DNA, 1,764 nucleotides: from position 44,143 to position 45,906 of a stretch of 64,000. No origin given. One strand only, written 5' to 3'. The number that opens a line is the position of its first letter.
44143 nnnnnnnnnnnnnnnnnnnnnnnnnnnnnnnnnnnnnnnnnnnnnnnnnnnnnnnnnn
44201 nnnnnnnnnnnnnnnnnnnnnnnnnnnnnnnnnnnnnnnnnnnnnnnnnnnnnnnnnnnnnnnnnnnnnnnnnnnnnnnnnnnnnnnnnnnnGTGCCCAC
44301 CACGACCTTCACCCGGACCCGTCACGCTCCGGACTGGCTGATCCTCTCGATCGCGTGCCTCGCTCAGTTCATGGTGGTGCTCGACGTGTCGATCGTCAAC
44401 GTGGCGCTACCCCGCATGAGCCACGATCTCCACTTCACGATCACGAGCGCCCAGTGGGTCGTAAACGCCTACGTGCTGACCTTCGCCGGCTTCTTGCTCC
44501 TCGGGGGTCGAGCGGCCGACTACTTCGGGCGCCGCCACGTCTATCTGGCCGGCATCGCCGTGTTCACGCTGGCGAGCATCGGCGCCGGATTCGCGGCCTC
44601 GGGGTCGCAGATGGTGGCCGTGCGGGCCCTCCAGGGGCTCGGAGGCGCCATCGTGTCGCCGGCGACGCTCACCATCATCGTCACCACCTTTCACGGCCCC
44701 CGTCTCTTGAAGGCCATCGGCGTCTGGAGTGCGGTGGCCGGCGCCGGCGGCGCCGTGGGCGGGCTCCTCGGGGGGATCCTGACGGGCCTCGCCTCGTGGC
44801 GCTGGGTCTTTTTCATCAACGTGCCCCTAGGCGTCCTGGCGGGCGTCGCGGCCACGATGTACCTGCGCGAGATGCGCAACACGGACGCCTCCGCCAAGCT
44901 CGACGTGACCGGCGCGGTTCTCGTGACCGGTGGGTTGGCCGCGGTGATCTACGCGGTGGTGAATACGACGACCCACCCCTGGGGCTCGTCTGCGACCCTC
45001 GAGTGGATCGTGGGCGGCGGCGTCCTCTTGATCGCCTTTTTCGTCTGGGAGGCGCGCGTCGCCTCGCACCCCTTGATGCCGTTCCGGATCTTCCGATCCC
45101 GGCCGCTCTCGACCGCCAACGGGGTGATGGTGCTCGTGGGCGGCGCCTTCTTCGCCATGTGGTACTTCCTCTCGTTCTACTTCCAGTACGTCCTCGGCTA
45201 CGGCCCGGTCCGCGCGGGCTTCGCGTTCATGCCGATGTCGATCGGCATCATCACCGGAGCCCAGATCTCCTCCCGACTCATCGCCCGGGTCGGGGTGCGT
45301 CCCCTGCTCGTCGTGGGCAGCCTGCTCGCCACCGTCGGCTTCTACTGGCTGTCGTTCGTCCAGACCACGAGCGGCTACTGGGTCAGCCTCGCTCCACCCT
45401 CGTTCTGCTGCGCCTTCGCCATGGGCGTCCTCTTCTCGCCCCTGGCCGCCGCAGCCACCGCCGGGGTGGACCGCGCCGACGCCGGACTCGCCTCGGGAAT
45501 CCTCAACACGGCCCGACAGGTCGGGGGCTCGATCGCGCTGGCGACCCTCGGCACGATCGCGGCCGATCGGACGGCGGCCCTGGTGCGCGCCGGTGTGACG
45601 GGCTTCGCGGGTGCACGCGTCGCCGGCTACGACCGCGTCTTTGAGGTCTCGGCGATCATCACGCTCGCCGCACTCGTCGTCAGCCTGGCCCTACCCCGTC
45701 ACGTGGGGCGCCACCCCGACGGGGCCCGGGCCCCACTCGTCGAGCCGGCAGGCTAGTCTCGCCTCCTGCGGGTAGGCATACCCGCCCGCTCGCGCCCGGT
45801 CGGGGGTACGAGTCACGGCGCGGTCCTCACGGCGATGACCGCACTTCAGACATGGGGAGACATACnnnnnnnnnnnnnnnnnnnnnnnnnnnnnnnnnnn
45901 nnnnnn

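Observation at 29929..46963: Both ABC solute-binding proteins lack a lipobox and look like freely secreted periplasmic-type proteins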

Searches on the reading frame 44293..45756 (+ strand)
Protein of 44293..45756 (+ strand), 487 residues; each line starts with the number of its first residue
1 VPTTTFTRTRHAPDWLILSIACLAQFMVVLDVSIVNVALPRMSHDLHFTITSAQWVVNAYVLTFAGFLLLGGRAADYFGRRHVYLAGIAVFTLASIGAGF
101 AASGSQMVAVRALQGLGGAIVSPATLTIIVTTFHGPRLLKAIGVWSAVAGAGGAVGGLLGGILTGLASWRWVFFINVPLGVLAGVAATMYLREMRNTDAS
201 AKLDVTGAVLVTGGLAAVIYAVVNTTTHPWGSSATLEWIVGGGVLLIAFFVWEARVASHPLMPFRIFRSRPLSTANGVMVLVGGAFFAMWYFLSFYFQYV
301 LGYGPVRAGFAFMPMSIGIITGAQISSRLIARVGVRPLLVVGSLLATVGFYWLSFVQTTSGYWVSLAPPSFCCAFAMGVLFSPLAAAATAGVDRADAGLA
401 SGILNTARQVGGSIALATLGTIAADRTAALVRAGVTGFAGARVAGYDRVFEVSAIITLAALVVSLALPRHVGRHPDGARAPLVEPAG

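Call 8: search_protein_families(library=pfam, proteins=[window:44293-45756:+])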
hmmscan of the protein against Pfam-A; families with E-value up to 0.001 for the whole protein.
window:44293-45756:+ (487 aa): 1 family
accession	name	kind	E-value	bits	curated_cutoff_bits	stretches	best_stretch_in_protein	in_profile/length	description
PF07690.21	MFS_1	-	1.4e-54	185.8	33.4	1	22-415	2-346/347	Major Facilitator Superfamily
